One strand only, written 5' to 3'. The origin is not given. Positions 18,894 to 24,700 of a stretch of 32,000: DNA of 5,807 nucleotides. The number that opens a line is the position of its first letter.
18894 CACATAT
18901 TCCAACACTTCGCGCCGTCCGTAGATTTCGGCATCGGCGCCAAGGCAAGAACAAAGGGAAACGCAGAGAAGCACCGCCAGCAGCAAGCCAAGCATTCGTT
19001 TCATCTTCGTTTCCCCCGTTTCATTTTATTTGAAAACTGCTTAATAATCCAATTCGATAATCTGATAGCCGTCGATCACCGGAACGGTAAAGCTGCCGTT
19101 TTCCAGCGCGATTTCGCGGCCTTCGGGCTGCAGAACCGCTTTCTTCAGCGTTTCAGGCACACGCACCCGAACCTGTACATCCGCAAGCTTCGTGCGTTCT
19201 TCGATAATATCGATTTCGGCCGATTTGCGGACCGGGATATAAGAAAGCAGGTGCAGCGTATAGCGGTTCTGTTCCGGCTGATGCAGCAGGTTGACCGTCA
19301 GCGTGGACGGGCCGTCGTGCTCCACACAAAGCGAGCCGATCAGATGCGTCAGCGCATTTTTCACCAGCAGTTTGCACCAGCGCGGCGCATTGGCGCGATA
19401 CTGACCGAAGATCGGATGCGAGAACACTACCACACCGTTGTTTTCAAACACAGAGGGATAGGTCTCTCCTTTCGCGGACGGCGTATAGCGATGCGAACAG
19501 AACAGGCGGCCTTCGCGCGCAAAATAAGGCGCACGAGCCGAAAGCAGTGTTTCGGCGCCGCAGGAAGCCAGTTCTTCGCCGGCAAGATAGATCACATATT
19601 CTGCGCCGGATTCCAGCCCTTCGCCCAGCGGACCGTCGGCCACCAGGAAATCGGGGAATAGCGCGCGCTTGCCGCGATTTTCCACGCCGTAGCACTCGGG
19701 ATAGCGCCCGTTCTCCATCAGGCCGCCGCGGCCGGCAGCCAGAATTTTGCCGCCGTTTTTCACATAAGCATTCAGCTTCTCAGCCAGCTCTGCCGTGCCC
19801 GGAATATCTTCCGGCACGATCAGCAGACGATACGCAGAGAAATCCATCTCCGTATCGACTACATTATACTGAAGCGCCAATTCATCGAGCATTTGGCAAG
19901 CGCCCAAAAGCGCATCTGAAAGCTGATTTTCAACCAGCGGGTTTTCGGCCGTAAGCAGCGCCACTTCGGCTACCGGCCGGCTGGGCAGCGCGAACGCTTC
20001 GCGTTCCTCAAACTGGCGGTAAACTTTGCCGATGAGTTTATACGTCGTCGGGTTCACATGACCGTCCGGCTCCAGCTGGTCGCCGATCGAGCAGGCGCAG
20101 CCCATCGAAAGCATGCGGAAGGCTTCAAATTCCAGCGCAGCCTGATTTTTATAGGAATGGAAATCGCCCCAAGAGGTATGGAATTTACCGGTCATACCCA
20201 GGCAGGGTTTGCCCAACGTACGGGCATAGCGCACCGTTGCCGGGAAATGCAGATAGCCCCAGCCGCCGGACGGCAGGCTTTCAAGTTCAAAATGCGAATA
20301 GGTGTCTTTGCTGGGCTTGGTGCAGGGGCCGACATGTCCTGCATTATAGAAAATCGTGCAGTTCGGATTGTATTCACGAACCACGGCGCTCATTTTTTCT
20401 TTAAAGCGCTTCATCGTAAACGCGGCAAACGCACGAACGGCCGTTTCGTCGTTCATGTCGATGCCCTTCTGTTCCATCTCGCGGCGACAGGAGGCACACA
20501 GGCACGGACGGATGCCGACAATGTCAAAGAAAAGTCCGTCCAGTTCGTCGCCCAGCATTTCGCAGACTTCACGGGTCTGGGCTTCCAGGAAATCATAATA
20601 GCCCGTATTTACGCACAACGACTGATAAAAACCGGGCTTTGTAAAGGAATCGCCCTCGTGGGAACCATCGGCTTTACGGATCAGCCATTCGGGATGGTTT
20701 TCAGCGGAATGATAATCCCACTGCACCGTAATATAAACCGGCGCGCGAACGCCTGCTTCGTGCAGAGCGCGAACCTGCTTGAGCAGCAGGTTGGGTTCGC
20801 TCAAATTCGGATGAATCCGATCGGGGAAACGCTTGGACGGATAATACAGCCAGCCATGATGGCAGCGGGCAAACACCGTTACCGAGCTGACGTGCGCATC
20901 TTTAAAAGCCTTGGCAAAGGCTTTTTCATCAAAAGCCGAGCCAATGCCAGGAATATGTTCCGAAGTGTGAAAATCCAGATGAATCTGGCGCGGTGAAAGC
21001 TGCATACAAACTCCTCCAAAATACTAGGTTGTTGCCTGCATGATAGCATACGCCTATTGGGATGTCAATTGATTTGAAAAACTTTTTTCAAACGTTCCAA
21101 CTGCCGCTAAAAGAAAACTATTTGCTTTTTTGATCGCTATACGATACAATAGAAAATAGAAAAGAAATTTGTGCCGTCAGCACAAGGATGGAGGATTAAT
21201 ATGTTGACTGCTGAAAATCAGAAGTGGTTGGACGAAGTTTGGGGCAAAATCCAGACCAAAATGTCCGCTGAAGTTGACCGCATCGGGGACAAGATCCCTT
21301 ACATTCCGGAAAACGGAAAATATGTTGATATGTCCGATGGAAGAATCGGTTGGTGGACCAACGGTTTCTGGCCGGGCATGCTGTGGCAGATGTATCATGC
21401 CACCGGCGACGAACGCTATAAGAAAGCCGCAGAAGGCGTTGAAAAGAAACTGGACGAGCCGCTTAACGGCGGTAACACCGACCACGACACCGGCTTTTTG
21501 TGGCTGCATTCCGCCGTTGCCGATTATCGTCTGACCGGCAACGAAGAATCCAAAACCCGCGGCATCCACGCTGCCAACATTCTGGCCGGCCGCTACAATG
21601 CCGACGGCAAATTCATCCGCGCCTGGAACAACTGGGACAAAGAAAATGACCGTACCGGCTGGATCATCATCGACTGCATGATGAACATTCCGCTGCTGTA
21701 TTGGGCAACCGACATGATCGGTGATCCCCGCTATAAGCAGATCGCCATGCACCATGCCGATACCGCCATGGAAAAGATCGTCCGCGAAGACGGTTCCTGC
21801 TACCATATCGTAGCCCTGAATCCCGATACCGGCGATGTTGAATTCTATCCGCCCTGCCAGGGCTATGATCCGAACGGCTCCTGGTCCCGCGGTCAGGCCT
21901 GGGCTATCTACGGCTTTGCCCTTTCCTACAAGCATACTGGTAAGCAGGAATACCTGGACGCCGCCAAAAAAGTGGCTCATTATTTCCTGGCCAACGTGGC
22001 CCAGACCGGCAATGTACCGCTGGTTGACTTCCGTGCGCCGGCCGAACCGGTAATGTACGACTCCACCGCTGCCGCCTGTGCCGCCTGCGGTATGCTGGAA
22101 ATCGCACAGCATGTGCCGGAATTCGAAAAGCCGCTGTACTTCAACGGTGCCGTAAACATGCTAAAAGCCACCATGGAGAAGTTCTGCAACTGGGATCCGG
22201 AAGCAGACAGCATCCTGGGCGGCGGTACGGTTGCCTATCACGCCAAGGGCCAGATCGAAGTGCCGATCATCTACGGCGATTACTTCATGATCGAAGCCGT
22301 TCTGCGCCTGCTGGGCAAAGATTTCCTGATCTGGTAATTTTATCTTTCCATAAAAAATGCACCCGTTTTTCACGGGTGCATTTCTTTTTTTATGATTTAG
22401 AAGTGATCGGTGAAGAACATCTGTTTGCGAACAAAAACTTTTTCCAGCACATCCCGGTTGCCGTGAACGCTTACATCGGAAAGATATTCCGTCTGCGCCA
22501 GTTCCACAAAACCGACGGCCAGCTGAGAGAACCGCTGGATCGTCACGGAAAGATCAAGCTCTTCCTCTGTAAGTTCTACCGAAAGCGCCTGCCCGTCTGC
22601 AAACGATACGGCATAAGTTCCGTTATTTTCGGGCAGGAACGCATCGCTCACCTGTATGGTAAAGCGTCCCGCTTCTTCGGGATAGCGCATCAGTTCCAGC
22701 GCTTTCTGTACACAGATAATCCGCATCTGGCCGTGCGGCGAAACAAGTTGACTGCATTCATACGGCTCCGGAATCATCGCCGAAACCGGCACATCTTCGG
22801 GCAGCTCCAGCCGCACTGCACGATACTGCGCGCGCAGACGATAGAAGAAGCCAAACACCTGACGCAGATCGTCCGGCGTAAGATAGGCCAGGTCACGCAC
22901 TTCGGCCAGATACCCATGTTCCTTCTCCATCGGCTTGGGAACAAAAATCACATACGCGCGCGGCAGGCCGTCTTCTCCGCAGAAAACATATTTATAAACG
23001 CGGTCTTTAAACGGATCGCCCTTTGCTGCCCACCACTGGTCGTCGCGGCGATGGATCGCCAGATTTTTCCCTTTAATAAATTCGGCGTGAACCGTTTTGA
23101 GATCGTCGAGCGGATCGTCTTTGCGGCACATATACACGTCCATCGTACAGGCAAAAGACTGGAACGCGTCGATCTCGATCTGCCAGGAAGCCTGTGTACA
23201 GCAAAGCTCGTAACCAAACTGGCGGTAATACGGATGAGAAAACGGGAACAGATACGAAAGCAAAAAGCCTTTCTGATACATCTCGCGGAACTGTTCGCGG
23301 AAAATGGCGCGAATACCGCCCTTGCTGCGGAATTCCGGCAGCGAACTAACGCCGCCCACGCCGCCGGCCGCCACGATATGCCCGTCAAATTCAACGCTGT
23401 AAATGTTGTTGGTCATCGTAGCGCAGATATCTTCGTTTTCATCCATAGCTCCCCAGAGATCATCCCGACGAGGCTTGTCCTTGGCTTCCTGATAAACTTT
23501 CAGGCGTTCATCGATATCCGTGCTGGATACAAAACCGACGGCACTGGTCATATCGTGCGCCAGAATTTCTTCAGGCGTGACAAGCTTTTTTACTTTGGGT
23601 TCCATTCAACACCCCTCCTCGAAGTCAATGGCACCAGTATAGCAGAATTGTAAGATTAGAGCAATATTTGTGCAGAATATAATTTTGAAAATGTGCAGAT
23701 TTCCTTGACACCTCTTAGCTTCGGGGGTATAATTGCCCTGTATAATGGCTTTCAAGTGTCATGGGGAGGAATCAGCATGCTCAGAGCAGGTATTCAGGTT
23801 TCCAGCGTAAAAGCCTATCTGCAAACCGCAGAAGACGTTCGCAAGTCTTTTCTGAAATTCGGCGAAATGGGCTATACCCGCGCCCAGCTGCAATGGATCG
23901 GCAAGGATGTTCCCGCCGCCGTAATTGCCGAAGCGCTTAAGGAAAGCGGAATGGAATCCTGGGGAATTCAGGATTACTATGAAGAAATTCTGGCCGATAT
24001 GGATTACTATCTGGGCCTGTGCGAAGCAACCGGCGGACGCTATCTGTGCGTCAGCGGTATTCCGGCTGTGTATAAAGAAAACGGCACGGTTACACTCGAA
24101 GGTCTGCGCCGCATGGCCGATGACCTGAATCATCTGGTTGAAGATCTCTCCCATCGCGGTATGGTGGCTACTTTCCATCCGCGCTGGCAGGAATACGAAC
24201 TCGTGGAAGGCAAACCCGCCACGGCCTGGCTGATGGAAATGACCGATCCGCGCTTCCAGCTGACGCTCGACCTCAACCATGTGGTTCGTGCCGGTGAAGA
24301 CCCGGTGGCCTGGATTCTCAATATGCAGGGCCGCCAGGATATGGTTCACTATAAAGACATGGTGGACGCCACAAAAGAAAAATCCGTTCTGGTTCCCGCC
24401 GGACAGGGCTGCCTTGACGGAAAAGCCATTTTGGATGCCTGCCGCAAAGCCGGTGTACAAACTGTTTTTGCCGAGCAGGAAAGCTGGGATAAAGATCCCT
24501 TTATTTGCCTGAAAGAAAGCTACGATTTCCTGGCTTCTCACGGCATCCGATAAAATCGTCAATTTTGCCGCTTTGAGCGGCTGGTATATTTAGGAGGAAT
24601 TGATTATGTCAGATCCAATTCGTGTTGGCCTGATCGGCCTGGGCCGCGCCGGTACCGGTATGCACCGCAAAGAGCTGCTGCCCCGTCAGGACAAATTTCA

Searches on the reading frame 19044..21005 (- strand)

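Call 34: search_protein_families(library=pfam, proteins=[window:19044-21005:-], max_evalue=0.001)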
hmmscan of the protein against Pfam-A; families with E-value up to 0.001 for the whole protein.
window:19044-21005:- (654 aa): 2 families
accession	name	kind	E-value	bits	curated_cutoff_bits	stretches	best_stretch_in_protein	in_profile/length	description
PF14871.12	GHL6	-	3.2e-40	137.8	35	1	26-162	1-132/132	Hypothetical glycosyl hydrolase 6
PF08532.16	Glyco_hydro_42M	-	1.4e-06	28.4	25.8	1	374-430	40-96/207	Beta-galactosidase trimerisation domain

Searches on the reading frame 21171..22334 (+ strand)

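Call 34: search_protein_families(library=pfam, proteins=[window:21171-22334:+], max_evalue=0.001)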
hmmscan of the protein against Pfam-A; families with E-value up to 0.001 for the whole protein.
window:21171-22334:+ (388 aa): 2 families
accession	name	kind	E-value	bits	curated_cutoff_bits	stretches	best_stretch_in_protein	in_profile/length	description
PF07470.19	Glyco_hydro_88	-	3.3e-12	46.5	26.6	1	49-264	16-219/352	Glycosyl Hydrolase Family 88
PF06662.19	C5-epim_C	-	8.8e-08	32.3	23.3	1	242-281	31-70/188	D-glucuronyl C5-epimerase C-terminus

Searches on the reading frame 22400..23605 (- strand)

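Call 40: search_protein_families(library=pfam, proteins=[window:22400-23605:-], max_evalue=0.001)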
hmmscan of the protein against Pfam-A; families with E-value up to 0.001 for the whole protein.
window:22400-23605:- (402 aa): 3 families
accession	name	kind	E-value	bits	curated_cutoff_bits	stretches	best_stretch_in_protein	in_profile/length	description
PF13527.13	Acetyltransf_9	-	4.2e-21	75.7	25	1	37-134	30-126/127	Acetyltransferase (GNAT) domain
PF13530.11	SCP2_2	-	1.7e-15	57.9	23.2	1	299-395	1-101/105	Sterol carrier protein domain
PF17668.7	Acetyltransf_17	-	2.8e-13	51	25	1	186-296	4-114/114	Acetyltransferase (GNAT) domain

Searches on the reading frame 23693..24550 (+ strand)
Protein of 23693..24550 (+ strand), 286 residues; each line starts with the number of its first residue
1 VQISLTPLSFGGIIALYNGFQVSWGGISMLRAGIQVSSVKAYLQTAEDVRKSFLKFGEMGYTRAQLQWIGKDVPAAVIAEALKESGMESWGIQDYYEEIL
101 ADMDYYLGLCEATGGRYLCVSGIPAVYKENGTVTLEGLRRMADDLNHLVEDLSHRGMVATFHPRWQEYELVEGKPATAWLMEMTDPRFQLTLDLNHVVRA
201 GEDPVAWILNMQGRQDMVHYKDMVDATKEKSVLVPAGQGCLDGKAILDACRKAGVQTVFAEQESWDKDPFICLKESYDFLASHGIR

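Call 34: search_protein_families(library=pfam, proteins=[window:23693-24550:+], max_evalue=0.001)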
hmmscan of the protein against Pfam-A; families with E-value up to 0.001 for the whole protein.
window:23693-24550:+ (286 aa): 1 family
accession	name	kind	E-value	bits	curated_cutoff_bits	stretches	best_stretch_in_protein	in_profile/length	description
PF01261.30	AP_endonuc_2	-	2.4e-10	41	31.1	1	93-267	48-232/249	Xylose isomerase-like TIM barrel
